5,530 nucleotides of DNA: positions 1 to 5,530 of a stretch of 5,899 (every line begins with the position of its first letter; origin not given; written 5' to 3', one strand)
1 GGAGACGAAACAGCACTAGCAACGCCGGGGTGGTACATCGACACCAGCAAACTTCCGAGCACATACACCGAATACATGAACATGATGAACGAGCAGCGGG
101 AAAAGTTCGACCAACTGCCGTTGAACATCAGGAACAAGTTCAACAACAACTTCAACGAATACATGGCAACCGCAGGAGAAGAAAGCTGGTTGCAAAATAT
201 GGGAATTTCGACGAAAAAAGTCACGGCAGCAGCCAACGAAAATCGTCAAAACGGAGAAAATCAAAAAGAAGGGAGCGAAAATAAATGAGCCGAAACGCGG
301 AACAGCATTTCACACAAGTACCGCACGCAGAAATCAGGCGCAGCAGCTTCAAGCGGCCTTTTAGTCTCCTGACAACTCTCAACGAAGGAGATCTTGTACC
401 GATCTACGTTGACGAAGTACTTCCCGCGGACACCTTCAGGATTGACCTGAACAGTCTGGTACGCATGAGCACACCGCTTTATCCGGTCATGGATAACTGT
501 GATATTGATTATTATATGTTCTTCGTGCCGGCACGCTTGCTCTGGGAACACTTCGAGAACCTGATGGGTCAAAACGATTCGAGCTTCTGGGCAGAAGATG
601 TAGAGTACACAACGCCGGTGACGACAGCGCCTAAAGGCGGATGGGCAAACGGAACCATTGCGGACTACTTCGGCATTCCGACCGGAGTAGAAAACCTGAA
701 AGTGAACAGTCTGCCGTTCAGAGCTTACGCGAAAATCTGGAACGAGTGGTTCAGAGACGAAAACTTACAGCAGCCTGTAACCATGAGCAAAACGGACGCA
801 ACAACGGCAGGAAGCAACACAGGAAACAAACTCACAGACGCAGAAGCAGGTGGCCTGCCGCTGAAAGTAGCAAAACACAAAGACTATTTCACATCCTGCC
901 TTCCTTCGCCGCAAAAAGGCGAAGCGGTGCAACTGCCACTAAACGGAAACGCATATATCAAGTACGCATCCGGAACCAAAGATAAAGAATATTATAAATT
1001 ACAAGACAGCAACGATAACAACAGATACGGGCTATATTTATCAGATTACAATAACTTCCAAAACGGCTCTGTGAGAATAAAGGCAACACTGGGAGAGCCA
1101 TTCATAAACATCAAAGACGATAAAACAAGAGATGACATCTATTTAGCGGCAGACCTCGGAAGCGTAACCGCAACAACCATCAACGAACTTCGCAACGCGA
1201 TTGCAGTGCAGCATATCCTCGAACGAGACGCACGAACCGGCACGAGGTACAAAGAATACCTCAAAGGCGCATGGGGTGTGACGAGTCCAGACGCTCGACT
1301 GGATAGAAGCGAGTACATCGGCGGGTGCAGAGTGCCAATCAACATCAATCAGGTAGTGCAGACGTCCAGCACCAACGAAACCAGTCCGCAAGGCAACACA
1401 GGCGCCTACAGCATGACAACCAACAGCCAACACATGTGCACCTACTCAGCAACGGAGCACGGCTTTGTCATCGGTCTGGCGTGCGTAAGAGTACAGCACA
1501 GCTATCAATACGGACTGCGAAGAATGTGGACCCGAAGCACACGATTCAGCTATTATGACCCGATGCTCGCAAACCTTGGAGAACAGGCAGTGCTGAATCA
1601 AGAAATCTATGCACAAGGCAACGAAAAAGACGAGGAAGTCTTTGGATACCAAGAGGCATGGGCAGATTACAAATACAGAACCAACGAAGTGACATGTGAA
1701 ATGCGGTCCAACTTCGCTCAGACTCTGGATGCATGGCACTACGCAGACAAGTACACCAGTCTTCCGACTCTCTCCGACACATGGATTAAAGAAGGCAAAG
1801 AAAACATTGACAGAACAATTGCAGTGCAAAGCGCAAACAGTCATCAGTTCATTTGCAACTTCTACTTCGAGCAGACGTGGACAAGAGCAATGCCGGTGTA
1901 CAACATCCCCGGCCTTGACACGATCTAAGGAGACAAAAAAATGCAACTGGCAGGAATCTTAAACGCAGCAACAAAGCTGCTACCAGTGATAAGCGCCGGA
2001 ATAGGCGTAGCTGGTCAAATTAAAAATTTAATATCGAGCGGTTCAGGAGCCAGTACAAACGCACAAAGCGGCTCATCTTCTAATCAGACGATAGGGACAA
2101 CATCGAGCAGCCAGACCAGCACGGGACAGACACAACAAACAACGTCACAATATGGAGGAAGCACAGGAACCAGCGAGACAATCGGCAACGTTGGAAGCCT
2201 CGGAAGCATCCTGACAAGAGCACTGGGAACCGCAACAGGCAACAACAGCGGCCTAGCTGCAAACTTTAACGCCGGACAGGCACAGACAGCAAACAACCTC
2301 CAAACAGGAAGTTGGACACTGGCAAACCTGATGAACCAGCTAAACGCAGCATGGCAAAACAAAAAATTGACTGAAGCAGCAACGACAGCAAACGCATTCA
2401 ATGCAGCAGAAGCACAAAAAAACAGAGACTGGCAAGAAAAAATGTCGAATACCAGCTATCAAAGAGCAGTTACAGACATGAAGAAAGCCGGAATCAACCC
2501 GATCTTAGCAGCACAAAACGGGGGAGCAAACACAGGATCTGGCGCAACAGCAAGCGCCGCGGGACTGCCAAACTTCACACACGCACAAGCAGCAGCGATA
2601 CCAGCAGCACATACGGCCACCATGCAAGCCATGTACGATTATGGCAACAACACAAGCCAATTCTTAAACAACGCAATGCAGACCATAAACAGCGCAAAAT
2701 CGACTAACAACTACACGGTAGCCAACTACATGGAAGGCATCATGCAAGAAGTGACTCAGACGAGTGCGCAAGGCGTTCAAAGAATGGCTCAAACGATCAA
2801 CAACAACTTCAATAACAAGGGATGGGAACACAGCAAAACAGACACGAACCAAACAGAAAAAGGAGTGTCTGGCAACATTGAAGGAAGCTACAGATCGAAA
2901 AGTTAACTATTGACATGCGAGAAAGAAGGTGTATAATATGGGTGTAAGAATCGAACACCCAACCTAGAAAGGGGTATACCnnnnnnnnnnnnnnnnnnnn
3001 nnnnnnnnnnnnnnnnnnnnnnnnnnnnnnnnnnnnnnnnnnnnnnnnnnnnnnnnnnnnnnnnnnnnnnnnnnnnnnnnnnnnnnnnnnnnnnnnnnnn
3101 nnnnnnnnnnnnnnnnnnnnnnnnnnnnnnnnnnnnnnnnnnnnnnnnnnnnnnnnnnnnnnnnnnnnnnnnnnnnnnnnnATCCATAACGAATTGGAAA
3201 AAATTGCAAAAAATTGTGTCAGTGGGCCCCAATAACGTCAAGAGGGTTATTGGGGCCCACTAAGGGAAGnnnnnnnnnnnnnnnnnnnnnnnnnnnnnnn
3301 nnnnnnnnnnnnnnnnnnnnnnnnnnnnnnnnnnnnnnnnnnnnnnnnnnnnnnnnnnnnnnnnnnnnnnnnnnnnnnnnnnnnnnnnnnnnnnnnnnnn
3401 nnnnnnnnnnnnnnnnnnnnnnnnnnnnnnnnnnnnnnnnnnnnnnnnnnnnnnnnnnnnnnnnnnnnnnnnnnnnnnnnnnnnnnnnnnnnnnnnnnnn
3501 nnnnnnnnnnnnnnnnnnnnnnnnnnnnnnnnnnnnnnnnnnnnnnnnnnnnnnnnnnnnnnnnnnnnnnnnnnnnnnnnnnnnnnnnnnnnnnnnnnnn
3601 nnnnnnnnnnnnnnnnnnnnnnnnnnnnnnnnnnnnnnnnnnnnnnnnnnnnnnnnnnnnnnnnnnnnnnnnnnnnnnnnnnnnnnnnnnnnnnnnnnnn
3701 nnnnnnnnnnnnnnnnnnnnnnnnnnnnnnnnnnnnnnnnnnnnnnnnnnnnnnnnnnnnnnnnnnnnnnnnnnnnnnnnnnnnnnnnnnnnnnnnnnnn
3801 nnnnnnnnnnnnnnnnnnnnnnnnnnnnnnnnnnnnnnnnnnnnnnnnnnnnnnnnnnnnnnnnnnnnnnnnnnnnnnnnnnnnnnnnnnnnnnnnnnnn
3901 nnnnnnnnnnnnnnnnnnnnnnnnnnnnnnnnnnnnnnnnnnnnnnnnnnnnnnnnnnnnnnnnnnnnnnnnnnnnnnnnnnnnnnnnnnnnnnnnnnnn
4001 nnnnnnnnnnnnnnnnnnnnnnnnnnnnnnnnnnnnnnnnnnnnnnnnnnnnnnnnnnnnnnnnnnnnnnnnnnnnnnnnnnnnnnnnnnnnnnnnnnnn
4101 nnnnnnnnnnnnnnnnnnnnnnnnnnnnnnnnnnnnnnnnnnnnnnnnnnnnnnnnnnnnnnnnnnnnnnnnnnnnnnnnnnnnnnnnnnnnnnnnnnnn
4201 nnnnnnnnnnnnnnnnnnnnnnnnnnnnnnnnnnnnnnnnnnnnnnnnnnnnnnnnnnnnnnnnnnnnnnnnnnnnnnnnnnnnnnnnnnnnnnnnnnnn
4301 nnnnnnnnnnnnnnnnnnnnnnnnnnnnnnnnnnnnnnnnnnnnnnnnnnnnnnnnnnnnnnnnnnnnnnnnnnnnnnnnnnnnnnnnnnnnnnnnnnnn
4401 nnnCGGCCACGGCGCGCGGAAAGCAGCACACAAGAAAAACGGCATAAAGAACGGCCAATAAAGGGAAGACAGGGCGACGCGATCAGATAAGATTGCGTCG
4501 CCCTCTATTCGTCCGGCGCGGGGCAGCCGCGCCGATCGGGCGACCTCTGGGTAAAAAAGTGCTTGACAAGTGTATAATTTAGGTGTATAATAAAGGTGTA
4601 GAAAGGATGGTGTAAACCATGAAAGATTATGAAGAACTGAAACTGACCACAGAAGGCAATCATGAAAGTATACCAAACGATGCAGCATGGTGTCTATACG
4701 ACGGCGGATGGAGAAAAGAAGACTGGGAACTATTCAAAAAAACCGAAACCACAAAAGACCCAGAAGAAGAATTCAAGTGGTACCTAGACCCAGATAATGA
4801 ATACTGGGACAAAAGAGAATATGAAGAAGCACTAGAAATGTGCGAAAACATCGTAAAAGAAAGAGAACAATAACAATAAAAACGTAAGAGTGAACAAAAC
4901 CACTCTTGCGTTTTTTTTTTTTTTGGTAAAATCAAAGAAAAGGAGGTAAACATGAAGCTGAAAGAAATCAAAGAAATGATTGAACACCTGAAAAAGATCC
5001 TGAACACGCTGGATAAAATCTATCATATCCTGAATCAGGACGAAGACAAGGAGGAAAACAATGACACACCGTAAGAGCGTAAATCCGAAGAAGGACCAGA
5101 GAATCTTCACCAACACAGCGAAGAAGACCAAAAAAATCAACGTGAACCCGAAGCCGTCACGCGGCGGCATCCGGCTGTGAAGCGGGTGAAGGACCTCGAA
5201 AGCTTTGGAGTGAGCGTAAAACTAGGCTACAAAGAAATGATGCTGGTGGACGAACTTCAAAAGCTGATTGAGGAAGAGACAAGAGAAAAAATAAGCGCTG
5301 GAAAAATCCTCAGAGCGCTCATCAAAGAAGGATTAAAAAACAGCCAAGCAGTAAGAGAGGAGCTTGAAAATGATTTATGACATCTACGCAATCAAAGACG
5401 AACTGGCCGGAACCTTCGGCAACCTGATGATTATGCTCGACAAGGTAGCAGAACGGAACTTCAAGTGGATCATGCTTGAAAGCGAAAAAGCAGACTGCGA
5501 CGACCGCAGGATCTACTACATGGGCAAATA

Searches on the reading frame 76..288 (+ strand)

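Call 4: search_protein_families(library=pfam, proteins=[window:76-288:+], max_evalue=1)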
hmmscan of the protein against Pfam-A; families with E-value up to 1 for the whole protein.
window:76-288:+ (70 aa): 1 family
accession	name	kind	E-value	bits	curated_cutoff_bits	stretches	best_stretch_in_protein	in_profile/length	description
PF09675.16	Chlamy_scaf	-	1.5e-12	48.2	25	1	1-60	69-130/134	Chlamydia-phage Chp2 scaffold (Chlamy_scaf)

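Call 5: search_protein_families(library=phrogs, proteins=[window:76-288:+], max_evalue=1)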
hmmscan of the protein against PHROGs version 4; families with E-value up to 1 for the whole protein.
window:76-288:+ (70 aa): 4 families
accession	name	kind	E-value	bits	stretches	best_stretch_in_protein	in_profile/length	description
phrog_1642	-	head and packaging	5.5e-14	53.4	1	1-64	72-137/152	virion structural protein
phrog_24439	-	head and packaging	2.6e-06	28.5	1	2-48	21-67/82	virion structural protein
phrog_1796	-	unknown function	0.12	13.9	1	3-32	1-30/71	-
phrog_4464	-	tail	0.15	13.3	1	6-34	76-104/111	tail assembly chaperone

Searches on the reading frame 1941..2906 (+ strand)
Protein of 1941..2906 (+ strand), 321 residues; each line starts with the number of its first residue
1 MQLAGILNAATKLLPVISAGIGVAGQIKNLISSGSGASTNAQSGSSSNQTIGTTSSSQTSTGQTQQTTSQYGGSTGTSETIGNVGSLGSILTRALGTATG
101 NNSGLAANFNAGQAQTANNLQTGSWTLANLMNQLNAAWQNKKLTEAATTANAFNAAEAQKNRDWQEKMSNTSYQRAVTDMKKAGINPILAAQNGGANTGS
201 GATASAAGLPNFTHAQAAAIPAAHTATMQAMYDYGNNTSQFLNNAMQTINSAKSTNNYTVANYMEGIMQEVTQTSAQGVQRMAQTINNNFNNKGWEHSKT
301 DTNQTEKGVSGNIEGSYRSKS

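Call 4: search_protein_families(library=pfam, proteins=[window:1941-2906:+], max_evalue=1)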
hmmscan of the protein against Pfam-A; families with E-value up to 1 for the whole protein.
window:1941-2906:+ (321 aa): 3 families
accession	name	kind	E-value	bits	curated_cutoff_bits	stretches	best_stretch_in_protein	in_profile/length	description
PF15472.11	DUF4638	-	0.091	12.9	27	1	136-188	146-199/262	Domain of unknown function (DUF4638)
PF11693.13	DUF2990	-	0.12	12.9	21.1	1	218-255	5-41/63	Protein of unknown function (DUF2990)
PF23799.1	DUF7175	-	0.28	12.2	27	0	153-183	25-55/103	Domain of unknown function (DUF7175)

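Call 5: search_protein_families(library=phrogs, proteins=[window:1941-2906:+], max_evalue=1)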
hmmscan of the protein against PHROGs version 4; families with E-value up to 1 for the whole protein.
window:1941-2906:+ (321 aa): 17 families
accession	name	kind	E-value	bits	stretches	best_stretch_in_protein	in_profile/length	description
phrog_18604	-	tail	6.2e-50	171.1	1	10-307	3-251/284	minor tail protein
phrog_27063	-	tail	2.3e-24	87.6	1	103-289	6-186/306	pilot protein for DNA ejection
phrog_8742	-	tail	3.1e-23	83.7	1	17-302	7-276/287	pilot protein for DNA ejection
phrog_5158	-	unknown function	3.2e-23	83.8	1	111-285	28-199/322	-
phrog_11693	-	tail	4.4e-20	73.8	1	147-294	27-174/228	pilot protein for DNA ejection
phrog_35928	-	tail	1e-19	72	1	122-226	39-142/172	pilot protein for DNA ejection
phrog_21483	-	unknown function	1.6e-17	65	1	124-282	68-219/303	-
phrog_34374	-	tail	4.8e-17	63.1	1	114-240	128-257/310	pilot protein for DNA ejection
phrog_8693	-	tail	5.3e-17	63.6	1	149-313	23-187/258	pilot protein for DNA ejection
phrog_22637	-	tail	1.9e-16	61.5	1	146-276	20-146/264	pilot protein for DNA ejection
phrog_25360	-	unknown function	2.2e-16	61.2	1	106-297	10-190/316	-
phrog_16516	-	tail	4.5e-14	53.8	1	149-207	39-97/186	minor tail protein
phrog_23656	-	head and packaging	5.5e-07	30.4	1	164-259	3-94/175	virion structural protein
phrog_20617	-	tail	1.4e-06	29.6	1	144-300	11-153/200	minor tail protein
phrog_29171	-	tail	7.3e-05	23.9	1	159-197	114-152/236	pilot protein for DNA ejection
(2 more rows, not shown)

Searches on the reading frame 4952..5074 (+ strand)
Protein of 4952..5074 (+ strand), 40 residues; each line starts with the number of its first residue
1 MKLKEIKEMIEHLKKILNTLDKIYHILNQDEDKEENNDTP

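Call 4: search_protein_families(library=pfam, proteins=[window:4952-5074:+], max_evalue=1)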
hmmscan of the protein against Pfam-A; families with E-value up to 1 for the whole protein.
window:4952-5074:+ (40 aa): 2 families
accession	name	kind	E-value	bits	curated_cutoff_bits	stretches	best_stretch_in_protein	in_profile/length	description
PF15368.11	BioT2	-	0.0022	18.4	27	1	3-37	81-115/170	Spermatogenesis family BioT2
PF02204.23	VPS9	-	0.11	13.3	27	1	2-38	10-47/104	Vacuolar sorting protein 9 (VPS9) domain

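Call 5: search_protein_families(library=phrogs, proteins=[window:4952-5074:+], max_evalue=1)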
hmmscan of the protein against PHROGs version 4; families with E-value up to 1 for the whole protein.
window:4952-5074:+ (40 aa): 2 families
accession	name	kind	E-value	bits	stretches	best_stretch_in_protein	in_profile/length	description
phrog_28199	-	unknown function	0.049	14.8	1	4-36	5-37/75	-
phrog_10714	-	unknown function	0.45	11.8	1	1-34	1-34/109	-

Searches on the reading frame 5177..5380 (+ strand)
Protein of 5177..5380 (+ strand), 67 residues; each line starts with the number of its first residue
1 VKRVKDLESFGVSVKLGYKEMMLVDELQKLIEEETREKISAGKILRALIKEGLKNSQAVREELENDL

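Call 4: search_protein_families(library=pfam, proteins=[window:5177-5380:+], max_evalue=1)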
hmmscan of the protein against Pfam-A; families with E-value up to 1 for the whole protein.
window:5177-5380:+ (67 aa): 3 families
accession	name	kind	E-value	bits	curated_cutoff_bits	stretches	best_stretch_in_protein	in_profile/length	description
PF14104.11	DUF4277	-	0.00022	22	25.4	1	4-54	3-52/109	Domain of unknown function (DUF4277)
PF05527.17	TNFAIP8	-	0.035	14.4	22.5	1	22-54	34-66/181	Tumor necrosis factor alpha-induced protein 8-like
PF23159.1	WH_Rok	-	0.15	12.7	27.6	1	19-40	13-34/58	Repressor Rok winged helix domain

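Call 5: search_protein_families(library=phrogs, proteins=[window:5177-5380:+], max_evalue=1)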
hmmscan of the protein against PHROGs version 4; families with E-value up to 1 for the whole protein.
window:5177-5380:+ (67 aa): 5 families
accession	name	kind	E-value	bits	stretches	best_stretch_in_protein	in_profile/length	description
phrog_13227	-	unknown function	0.02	16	1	13-45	37-68/83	-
phrog_15338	-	unknown function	0.03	15.5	0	7-43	35-70/79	-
phrog_520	-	unknown function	0.034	15.1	1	14-63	64-113/120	-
phrog_5219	-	unknown function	0.07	14.1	1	34-56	25-47/63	-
phrog_26965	-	unknown function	0.28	12.4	1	22-63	3-43/108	-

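Call 74: find_homologous_proteins(query=window:5177-5377:+, max_evalue=0.01)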
Query seq(67 aa) (67 aa): 72 proteins with E <= 0.01 among 73 candidates.
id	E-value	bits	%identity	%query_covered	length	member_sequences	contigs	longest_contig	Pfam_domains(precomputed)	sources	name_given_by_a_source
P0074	5.9e-32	125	100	100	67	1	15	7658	-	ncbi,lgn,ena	-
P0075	1.3e-31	124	99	100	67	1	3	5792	-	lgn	-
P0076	2.1e-31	124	99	100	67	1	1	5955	-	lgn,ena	-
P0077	2.2e-31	124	99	100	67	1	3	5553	-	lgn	-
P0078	2.9e-31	123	97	100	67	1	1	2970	-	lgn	-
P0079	3.7e-31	123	97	100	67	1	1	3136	-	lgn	-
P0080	4.0e-31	123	96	100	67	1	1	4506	-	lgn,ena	-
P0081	5.0e-31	122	99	100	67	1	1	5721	-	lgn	-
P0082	5.2e-31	122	97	100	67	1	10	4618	-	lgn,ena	-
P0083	1.3e-30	121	96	100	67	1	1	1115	-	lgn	-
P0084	1.7e-30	121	96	100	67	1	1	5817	-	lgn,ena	-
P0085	3.3e-30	120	94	100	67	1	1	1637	-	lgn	-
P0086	3.4e-30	120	96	100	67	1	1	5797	-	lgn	-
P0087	3.7e-30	120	94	100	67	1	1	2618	-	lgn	-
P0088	4.6e-30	119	100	96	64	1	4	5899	-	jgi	jgi:hypothetical protein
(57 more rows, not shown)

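Call 87: predict_structure(alignment_id=A6)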
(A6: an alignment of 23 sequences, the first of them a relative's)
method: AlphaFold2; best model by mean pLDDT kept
length: 67 residues; sequences in the alignment: 23
mean_pLDDT: 77.7   pTM: 0.61
mean pLDDT of the five models: 77.7, 75.9, 74.2, 72.2, 70.5
residues with pLDDT >= 90: 3; 70-90: 48; 50-70: 14; < 50: 2
segments of 3 or more residues with pLDDT < 50: none
pLDDT, mean of each block of 10 residues (from residue 1): 57 68 87 87 83 80 84
secondary structure, 60 per line:
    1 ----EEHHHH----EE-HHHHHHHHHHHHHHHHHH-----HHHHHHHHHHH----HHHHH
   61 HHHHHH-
elements in order: H7-10 H18-35 H41-51 H56-66

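Call 90: fold_search(model_id=the predicted structure, library=pdb)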
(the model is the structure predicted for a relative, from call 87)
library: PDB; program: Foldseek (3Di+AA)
matches with E <= 10: 15; with E <= 0.001: 0
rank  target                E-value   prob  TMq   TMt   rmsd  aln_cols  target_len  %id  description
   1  6f0e                  1.8e+00  0.63  0.65  0.17   2.7        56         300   25  Structure of yeast Sec14p with a picolinamide compound (released 2018-01-17)
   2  9yv3                  4.0e+00  0.38  0.65  0.17   2.7        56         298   25  Crystal Structure of a ternary complex of Saccharomyces cerevisiae Sec14 with a small molecule inhibitor and phosphatidy (released 2025-11-05)
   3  8wzz                  4.5e+00  0.11  0.39  0.11   8.3        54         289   13  Short-chain dehydrogenase/reductase16 (SDR16) from Antrodia camphorata (released 2024-11-06)
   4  8xvo                  4.5e+00  0.11  0.37  0.11   8.9        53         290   13  Crystal structure of a short-chain dehydrogenase/reductase 16 (SDR16) from Antrodia camphorata (released 2025-01-15)
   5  9vh1_E                4.9e+00  0.06  0.35  0.18   8.2        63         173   11  cryoEM structure of ptuA-ptuB complex in Retron-Eco7 anti-phage system (released 2025-12-03)
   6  5x0w_C                5.5e+00  0.33  0.61  0.33   1.5        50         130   14  Molecular mechanism for the binding between Sharpin and HOIP (released 2017-10-18)
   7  6oqq_D                6.3e+00  0.05  0.32  0.19   8.1        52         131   21  Legionella pneumophila SidJ/Saccharomyces cerevisiae calmodulin complex (released 2019-05-15)
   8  7p7w_BBB              6.7e+00  0.05  0.33  0.10   9.7        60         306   15  N-acetylglucosamine kinase from Plesiomonas shigelloides compexed with alpha-N-acetylglucosamine and ADP (released 2022-08-03)
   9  5x0w_A                7.2e+00  0.23  0.61  0.34   1.6        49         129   14  Molecular mechanism for the binding between Sharpin and HOIP (released 2017-10-18)
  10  1aua                  7.2e+00  0.21  0.61  0.16   1.9        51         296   27  PHOSPHATIDYLINOSITOL TRANSFER PROTEIN SEC14P FROM SACCHAROMYCES CEREVISIAE (released 1997-12-24)
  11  6s2v_B                7.2e+00  0.06  0.39  0.11   5.6        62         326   22  Structure of the N-terminal catalytic region of T. thermophilus Rel (released 2020-07-08)
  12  8duj_I                7.2e+00  0.05  0.33  0.19   7.9        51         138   14  Global map in C1 of RyR1 particles in complex with ImperaCalcin (released 2023-05-31)
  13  6w9o                  7.7e+00  0.06  0.38  0.18   9.5        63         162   16  Crystal structure of an OTU deubiquitinase from Wolbachia pipientis wMel (released 2020-07-01)
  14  3tw6_B                9.3e+00  0.04  0.32  0.03   4.3        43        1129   21  Structure of Rhizobium etli pyruvate carboxylase T882A with the allosteric activator, acetyl coenzyme-A (released 2011-10-19)
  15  6s2v_A                1.0e+01  0.04  0.38  0.11   5.5        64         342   20  Structure of the N-terminal catalytic region of T. thermophilus Rel (released 2020-07-08)
